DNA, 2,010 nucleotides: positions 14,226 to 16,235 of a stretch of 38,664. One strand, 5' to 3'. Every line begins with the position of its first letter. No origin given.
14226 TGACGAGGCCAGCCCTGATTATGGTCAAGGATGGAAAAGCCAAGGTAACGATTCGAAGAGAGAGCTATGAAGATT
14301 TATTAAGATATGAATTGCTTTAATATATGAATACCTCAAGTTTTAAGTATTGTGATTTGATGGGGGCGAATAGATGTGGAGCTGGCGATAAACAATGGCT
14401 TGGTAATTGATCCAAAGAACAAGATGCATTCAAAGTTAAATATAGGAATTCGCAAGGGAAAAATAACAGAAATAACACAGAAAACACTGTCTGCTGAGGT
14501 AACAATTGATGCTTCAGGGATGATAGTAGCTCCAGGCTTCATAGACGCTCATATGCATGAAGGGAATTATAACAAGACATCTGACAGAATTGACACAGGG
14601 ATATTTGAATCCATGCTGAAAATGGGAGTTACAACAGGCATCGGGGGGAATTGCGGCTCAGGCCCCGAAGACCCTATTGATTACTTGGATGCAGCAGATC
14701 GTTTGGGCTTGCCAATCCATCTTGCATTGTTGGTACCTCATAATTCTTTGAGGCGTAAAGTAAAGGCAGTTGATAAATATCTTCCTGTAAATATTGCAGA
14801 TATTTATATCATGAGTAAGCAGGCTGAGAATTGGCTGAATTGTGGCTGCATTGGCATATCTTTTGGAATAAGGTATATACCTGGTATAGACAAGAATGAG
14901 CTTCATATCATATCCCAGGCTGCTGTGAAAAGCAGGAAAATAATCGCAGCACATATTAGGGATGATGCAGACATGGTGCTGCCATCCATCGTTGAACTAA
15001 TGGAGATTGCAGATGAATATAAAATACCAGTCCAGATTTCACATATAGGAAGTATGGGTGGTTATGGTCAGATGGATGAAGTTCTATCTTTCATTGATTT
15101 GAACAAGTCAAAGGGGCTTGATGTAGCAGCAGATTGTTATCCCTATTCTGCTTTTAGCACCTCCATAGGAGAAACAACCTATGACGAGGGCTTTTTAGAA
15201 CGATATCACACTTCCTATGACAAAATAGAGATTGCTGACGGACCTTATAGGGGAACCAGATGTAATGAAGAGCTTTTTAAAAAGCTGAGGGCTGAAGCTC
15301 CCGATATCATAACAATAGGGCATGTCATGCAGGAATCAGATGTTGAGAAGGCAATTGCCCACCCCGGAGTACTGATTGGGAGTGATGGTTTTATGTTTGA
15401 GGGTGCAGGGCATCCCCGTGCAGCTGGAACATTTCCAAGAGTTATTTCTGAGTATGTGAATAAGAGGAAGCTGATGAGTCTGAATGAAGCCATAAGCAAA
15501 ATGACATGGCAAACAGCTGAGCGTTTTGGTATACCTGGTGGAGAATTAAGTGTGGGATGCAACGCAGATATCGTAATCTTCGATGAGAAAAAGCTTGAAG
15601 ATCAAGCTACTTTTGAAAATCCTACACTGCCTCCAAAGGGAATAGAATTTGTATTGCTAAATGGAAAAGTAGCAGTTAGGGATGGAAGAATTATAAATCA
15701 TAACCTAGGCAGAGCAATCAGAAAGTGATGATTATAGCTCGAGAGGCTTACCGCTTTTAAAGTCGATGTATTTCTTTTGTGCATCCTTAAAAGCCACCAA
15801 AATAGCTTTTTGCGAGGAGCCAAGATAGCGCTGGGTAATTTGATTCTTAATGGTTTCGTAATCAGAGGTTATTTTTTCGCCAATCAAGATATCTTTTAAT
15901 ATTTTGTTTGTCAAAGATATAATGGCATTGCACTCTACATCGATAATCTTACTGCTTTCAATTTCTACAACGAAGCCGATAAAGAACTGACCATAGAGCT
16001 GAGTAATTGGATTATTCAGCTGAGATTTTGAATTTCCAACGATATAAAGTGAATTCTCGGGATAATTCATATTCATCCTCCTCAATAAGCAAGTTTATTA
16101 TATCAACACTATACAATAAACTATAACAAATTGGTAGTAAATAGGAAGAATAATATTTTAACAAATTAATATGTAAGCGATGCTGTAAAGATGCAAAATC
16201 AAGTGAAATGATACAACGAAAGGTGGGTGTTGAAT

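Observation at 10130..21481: Composite D-amino-acid / murein-peptide salvage island: Opp-type importer interleaved with six peptide-processing enzymes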

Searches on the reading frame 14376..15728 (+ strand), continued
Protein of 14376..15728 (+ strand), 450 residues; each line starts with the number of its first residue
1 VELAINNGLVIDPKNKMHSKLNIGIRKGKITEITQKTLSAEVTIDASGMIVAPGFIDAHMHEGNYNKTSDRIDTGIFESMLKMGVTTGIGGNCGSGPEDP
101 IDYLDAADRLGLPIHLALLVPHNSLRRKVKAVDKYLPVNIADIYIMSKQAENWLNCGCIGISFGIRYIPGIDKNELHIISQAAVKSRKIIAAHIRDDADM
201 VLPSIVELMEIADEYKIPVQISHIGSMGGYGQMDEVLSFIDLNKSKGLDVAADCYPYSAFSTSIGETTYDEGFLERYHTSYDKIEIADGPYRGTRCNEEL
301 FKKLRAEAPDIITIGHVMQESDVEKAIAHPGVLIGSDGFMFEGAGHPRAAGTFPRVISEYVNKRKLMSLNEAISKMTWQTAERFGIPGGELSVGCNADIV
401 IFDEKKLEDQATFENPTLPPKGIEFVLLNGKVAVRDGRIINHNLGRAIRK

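Call 76: find_encoding_contigs(protein=P0344, flank=9000, max_places=1)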
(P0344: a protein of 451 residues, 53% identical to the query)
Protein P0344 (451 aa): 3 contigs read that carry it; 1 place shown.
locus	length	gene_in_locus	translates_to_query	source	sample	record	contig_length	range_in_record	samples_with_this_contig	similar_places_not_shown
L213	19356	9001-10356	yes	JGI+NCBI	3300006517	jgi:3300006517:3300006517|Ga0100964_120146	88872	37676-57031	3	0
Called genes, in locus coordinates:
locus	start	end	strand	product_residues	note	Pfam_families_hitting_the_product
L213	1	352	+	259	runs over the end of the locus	PF02535:Zip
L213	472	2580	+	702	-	PF00403:HMA, PF00122:E1-E2_ATPase, PF00702:Hydrolase, PF08282:Hydrolase_3 (weak)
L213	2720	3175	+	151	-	PF04073:tRNA_edit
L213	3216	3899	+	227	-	PF01791:DeoC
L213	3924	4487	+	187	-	PF02887:PK_C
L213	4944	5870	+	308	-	PF01408:GFO_IDH_MocA, PF02629:CoA_binding, PF01118:Semialdhyde_dh (weak), PF16654:DAPDH_C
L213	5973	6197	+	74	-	-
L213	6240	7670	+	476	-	PF01554:MatE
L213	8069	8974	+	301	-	PF16654:DAPDH_C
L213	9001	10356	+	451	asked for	PF01979:Amidohydro_1 (weak), PF07969:Amidohydro_3, PF01979:Amidohydro_1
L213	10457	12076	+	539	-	PF00496:SBP_bac_5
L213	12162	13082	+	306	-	PF19300:BPD_transp_1_N, PF00528:BPD_transp_1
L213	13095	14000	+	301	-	PF12911:OppC_N, PF00528:BPD_transp_1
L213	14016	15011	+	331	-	PF00005:ABC_tran, PF13304:AAA_21 (weak), PF08352:oligo_HPY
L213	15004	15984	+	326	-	PF00005:ABC_tran, PF13304:AAA_21 (faint), PF08352:oligo_HPY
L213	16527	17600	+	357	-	PF01571:GCV_T, PF08669:GCV_T_C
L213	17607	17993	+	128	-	PF01597:GCV_H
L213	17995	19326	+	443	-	PF02347:GDC-P, PF00155:Aminotran_1_2 (weak), PF00266:Aminotran_5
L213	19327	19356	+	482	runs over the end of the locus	PF02347:GDC-P, PF00266:Aminotran_5, PF21478:GcvP2_C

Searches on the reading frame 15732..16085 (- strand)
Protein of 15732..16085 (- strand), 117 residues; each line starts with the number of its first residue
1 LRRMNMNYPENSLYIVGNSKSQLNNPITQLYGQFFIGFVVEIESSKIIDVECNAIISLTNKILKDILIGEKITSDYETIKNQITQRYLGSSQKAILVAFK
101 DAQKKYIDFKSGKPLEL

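Call 8: search_protein_families(library=pfam, proteins=[window:15732-16085:-], max_evalue=0.01)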
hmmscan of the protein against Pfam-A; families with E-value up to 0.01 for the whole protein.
window:15732-16085:- (117 aa): 1 family
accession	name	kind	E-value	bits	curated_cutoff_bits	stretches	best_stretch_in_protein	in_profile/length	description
PF12986.12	DUF3870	-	7.4e-33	113.1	22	1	14-106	1-93/94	Domain of unknown function (DUF3870)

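Call 42: search_solved_structures(query=window:15732-16073:-, max_evalue=1, show_alignments=1)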
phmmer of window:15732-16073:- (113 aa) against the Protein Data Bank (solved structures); distinct sequences matched with E-value up to 1: 4.
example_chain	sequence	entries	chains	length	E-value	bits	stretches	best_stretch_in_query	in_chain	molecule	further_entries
1fyh_A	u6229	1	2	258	0.28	14.9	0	28-89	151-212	Interferon gamma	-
1eku_A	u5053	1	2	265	0.3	14.8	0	28-89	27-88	Interferon gamma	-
2gai_A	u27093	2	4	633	0.45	14.2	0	12-89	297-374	DNA topoisomerase I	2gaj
3tc1_A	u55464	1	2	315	0.99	13.1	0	43-105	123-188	Octaprenyl Pyrophosphate Synthase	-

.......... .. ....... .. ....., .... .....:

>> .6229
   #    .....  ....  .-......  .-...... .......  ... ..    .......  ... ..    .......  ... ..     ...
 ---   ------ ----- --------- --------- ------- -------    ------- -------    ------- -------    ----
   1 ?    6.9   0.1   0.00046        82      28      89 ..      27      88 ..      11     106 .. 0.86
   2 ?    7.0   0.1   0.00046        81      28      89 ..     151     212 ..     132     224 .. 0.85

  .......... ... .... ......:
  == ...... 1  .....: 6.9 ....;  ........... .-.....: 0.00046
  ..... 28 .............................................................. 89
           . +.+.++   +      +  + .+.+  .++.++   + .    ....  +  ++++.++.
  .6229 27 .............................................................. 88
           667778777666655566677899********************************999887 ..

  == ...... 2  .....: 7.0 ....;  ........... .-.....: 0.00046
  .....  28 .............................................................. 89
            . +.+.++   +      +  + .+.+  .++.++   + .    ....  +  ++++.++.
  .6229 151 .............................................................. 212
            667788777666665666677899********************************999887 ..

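Call 56: find_homologous_proteins(query=window:15732-16073:-, max_evalue=0.00001)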
Query window:15732-16073:- (113 aa): 213 proteins with E <= 0.00001 among 227 candidates; the best 120 are listed.
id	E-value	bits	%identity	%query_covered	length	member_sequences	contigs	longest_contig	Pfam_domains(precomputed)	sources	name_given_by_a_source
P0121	1.1e-64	233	100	99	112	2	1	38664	PF12986.13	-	-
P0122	3.0e-58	212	90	99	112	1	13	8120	PF12986.13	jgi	jgi:hypothetical protein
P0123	4.3e-57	209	88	99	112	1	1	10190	PF12986.13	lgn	-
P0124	1.9e-56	207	86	99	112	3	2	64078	PF12986.13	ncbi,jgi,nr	ncbi:MAG: hypothetical protein K0Q65_2407 [Clostridia bacterium]|jgi:hypothetical protein|nr:hypothe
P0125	3.2e-56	206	85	99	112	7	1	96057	PF12986.13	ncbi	ncbi:MAG: DUF3870 domain-containing protein [Clostridia bacterium]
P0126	4.4e-56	205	87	99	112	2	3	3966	PF12986.13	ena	-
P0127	6.7e-56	205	85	99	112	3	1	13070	PF12986.13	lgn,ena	-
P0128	7.0e-56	205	86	99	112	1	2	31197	PF12986.13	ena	-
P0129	1.6e-55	204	82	99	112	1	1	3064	PF12986.13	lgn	-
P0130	3.5e-55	203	83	99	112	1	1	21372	PF12986.13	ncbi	-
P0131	4.5e-55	202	83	99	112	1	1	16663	PF12986.13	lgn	-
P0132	6.3e-55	202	85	99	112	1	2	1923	PF12986.13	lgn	-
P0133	3.0e-54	200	81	99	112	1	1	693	PF12986.13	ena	-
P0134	3.9e-54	199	82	99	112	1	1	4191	PF12986.13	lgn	-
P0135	4.5e-54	199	85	99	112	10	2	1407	PF12986.13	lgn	-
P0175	7.4e-42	160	67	99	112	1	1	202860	PF12986.13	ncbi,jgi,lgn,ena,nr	ncbi:MAG TPA: DUF3870 domain-containing protein [Clostridia bacterium]|nr:DUF3870 domain-containing 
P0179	4.1e-40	154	66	99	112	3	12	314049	PF12986.13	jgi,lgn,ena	-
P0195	6.6e-30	121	54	99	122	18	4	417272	PF12986.13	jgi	jgi:hypothetical protein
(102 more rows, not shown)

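Call 64: predict_structure(alignment_id=A5)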
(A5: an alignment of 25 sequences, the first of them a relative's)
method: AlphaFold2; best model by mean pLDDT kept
length: 112 residues; sequences in the alignment: 25
mean_pLDDT: 87.5   pTM: 0.81
mean pLDDT of the five models: 87.5, 87.3, 86.7, 84.8, 84.6
residues with pLDDT >= 90: 73; 70-90: 23; 50-70: 16; < 50: 0
segments of 3 or more residues with pLDDT < 50: none
pLDDT, mean of each block of 10 residues (from residue 1): 88 73 67 96 91 90 96 95 89 95 88 60
secondary structure, 60 per line:
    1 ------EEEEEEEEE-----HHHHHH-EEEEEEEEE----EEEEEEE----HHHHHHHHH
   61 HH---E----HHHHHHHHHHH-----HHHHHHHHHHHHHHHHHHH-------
elements in order: E7-15 H21-26 E28-36 E41-47 H52-62 H71-81 H87-105

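Call 66: find_encoding_contigs(protein=P0195, flank=8000, max_places=1)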
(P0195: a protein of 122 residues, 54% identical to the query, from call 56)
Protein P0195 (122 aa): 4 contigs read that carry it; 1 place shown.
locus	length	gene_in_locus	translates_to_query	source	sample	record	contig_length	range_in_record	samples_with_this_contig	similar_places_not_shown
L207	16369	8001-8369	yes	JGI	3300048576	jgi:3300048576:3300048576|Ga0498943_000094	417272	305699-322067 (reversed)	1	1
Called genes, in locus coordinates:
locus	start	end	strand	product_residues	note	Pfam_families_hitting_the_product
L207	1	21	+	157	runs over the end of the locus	PF06172:Cupin_5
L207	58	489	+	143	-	PF01741:MscL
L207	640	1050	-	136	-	PF02566:OsmC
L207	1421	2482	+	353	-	PF02277:DBI_PRT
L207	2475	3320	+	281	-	PF02277:DBI_PRT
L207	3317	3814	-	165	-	PF13302:Acetyltransf_3, PF13420:Acetyltransf_4, PF13673:Acetyltransf_10, PF00583:Acetyltransf_1, PF13508:Acetyltransf_7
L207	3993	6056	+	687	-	PF02743:dCache_1, PF00672:HAMP, PF00989:PAS (weak), PF08448:PAS_4 (weak), PF13188:PAS_8, PF13426:PAS_9, PF00990:GGDEF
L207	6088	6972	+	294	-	PF00135:COesterase (faint), PF20434:BD-FAE, PF07859:Abhydrolase_3, PF00326:Peptidase_S9 (weak)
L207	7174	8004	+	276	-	PF03576:Peptidase_S58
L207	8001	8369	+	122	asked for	PF12986:DUF3870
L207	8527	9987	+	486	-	PF03606:DcuC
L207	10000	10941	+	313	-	PF01244:Peptidase_M19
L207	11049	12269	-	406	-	PF22694:CtpB_N-like, PF00595:PDZ, PF13180:PDZ_2, PF17820:PDZ_6, PF03572:Peptidase_S41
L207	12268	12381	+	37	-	-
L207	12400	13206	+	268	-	-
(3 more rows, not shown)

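Call 67: find_encoding_contigs(protein=P0179, flank=8000, max_places=1)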
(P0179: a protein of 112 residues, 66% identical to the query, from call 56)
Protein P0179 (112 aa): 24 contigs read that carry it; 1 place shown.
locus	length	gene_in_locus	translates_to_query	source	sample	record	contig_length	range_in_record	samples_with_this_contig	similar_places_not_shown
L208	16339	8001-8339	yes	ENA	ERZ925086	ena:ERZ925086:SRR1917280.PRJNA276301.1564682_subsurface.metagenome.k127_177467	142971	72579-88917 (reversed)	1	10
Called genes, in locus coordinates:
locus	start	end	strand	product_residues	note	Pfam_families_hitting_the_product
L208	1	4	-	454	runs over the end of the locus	PF07287:AtuA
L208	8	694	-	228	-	PF00392:GntR, PF07729:FCD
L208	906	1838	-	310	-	PF01047:MarR, PF12802:MarR_2, PF13463:HTH_27, PF13601:HTH_34 (weak), PF22381:Staph_reg_Sar_Rot, PF00583:Acetyltransf_1, PF13673:Acetyltransf_10, PF13508:Acetyltransf_7, +1 more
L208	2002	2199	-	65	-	PF00313:CSD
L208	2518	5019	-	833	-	PF00015:MCPsignal, PF00496:SBP_bac_5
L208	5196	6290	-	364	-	PF02746:MR_MLE_N, PF07476:MAAL_C (faint), PF13378:MR_MLE_C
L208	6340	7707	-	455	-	PF04389:Peptidase_M28, PF01546:Peptidase_M20, PF07687:M20_dimer (faint)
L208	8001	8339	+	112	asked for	PF12986:DUF3870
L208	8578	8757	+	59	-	PF08141:SspH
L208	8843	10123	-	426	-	PF07907:YibE_F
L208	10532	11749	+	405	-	PF13487:HD_5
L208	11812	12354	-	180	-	PF03551:PadR, PF10400:Vir_act_alpha_C (weak)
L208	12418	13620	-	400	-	PF00009:GTP_EFTU, PF03144:GTP_EFTU_D2, PF03143:GTP_EFTU_D3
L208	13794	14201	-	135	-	PF09391:DUF2000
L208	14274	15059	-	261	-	PF02311:AraC_binding, PF12833:HTH_18, PF00165:HTH_AraC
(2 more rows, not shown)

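Call 68: find_encoding_contigs(protein=P0175, flank=8000, max_places=1)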
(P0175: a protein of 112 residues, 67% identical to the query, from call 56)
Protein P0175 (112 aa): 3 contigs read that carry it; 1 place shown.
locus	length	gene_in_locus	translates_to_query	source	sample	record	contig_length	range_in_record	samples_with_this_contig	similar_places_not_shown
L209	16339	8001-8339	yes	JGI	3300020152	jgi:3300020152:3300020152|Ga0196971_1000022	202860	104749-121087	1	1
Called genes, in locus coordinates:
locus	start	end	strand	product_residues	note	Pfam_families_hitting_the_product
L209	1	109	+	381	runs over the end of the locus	PF01541:GIY-YIG, PF27096:UvrC_M, PF02151:UVR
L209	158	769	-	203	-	PF03747:ADP_ribosyl_GH, PF00294:PfkB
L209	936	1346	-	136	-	PF00528:BPD_transp_1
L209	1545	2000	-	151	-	PF07729:FCD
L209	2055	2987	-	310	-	PF01047:MarR, PF12802:MarR_2, PF13601:HTH_34 (weak), PF22381:Staph_reg_Sar_Rot, PF00583:Acetyltransf_1, PF13673:Acetyltransf_10, PF13508:Acetyltransf_7, PF08445:FR47 (weak)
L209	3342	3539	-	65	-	PF00313:CSD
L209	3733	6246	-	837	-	PF04108:ATG17_like (faint), PF00015:MCPsignal, PF00496:SBP_bac_5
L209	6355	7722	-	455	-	PF04389:Peptidase_M28, PF01546:Peptidase_M20, PF07687:M20_dimer (weak)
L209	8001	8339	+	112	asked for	PF12986:DUF3870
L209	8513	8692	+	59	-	PF08141:SspH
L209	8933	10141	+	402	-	PF13487:HD_5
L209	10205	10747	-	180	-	PF03551:PadR, PF10400:Vir_act_alpha_C (weak)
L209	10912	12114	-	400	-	PF00009:GTP_EFTU, PF03144:GTP_EFTU_D2, PF03143:GTP_EFTU_D3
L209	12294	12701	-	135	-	PF09391:DUF2000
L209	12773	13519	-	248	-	PF02311:AraC_binding, PF12833:HTH_18, PF00165:HTH_AraC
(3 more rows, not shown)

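Call 70: fold_search(model_id=the predicted structure, library=pdb)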
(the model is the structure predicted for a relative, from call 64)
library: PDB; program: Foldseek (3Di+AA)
matches with E <= 10: 530; with E <= 0.001: 0
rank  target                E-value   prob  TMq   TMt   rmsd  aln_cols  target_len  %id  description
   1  7c8n                  1.5e-02  0.82  0.39  0.36   5.4       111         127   10  Crystal structure of IscU H106A variant (released 2021-05-26)
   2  7cnv_B                1.6e-02  0.96  0.47  0.43   4.8       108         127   10  Crystal structure of IscU H106C variant (released 2021-08-04)
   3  7cnv_E                2.2e-02  0.96  0.51  0.45   4.7       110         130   10  Crystal structure of IscU H106C variant (released 2021-08-04)
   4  2z7e_B                2.3e-02  0.93  0.48  0.40   4.9       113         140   19  Crystal structure of Aquifex aeolicus IscU with bound [2Fe-2S] cluster (released 2008-08-19)
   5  3a7u                  3.2e-02  0.75  0.39  0.18   6.4       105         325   10  Crystal structure of the bovine lipoyltransferase in its unliganded form (released 2010-01-19)
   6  2z7e_A                3.4e-02  0.91  0.47  0.40   6.0       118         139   19  Crystal structure of Aquifex aeolicus IscU with bound [2Fe-2S] cluster (released 2008-08-19)
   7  6jzv_A                7.9e-02  0.23  0.31  0.27  11.6       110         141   15  Crystal structure of SufU from Bacillus subtilis (released 2020-05-06)
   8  4il0_E                8.5e-02  0.57  0.38  0.14   6.9       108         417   11  Crystal structure of GlucDRP from E. coli K-12 MG1655 (EFI target EFI-506058) (released 2013-01-16)
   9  9n4y_j                9.0e-02  0.89  0.50  0.16   4.8        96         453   18  CryoEM structure of a filamentous soluble pyridine nucleotide transhydrogenase (released 2025-07-16)
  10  1bkh_B                9.0e-02  0.57  0.42  0.16   8.4       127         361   12  MUCONATE LACTONIZING ENZYME FROM PSEUDOMONAS PUTIDA (released 1998-10-21)
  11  3nxl_C                1.0e-01  0.57  0.41  0.14   7.2       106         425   16  Crystal structure of Glucarate dehydratase from Burkholderia cepacia complexed with magnesium (released 2010-07-28)
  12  4zoh_B                1.2e-01  0.35  0.35  0.19   5.6       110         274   14  Crystal structure of glyceraldehyde oxidoreductase (released 2016-02-03)
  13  3fyy_A                1.2e-01  0.63  0.43  0.16   6.8       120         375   13  Crystal structure of divergent enolase from Oceanobacillus iheyensis complexed with Mg (released 2009-02-03)
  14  1vqz                  1.2e-01  0.60  0.35  0.15   4.4        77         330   19  Crystal structure of a putative lipoate-protein ligase a (sp_1160) from streptococcus pneumoniae tigr4 at 1.99 A resolut (released 2005-02-15)
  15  4il0_G                1.4e-01  0.44  0.38  0.14   7.4       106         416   11  Crystal structure of GlucDRP from E. coli K-12 MG1655 (EFI target EFI-506058) (released 2013-01-16)
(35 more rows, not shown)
